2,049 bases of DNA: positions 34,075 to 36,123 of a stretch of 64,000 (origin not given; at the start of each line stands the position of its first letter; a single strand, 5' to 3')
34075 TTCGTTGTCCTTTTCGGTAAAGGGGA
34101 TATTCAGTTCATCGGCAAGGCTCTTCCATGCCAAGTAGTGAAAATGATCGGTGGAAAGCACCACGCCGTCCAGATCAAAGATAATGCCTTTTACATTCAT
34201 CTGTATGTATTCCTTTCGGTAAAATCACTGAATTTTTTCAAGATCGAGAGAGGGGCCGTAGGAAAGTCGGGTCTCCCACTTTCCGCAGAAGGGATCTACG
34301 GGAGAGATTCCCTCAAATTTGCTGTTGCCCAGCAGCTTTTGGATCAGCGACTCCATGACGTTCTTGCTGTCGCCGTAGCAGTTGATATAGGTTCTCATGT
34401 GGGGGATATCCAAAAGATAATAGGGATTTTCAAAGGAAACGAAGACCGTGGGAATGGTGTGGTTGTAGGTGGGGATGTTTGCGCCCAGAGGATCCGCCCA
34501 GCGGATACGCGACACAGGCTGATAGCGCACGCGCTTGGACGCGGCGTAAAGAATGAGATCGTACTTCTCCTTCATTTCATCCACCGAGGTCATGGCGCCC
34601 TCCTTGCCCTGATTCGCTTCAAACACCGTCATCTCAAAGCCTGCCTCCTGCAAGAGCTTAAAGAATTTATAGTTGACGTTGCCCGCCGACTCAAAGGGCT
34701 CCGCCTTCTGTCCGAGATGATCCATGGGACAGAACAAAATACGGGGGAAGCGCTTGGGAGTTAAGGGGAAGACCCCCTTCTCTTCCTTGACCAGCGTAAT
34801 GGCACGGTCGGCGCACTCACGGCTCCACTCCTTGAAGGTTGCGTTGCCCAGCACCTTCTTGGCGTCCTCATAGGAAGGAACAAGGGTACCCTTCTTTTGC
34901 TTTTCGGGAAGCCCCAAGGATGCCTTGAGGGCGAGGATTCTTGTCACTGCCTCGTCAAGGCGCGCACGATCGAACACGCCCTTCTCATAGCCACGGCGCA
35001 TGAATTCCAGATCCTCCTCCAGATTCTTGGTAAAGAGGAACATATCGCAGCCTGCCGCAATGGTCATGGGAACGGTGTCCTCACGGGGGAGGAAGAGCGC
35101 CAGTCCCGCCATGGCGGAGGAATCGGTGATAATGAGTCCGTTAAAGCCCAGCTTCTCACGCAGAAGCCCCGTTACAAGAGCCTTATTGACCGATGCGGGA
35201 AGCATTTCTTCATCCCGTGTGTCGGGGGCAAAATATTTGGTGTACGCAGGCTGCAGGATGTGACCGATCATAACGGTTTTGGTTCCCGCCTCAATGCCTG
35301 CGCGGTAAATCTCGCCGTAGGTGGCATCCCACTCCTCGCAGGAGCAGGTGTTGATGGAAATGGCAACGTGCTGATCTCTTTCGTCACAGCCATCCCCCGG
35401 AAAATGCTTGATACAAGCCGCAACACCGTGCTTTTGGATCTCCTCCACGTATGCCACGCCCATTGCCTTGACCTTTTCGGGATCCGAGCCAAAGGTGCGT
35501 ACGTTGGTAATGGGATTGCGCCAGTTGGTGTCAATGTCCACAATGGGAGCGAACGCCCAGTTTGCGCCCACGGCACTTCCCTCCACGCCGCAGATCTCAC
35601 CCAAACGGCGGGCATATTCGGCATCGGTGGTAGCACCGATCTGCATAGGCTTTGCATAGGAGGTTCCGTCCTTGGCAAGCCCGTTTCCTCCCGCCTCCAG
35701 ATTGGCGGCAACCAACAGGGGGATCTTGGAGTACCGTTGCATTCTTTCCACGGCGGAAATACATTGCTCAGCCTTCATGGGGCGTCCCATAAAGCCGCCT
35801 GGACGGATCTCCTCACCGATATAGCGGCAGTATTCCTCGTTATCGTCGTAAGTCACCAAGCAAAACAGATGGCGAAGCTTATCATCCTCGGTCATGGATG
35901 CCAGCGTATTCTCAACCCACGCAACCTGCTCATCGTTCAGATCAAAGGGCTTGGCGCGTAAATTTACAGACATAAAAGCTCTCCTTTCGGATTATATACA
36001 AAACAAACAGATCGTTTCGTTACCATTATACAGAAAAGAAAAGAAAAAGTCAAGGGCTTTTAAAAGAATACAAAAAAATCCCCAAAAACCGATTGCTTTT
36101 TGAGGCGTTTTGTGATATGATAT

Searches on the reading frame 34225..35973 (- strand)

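Call 14: search_protein_families(library=pfam, proteins=[window:34225-35973:-], max_evalue=0.001)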
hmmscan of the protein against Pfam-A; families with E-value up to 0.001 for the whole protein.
window:34225-35973:- (582 aa): 1 family
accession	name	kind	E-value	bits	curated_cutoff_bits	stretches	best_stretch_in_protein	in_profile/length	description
PF00933.27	Glyco_hydro_3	-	8.5e-60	203.3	27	1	56-348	33-315/316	Glycosyl hydrolase family 3 N terminal domain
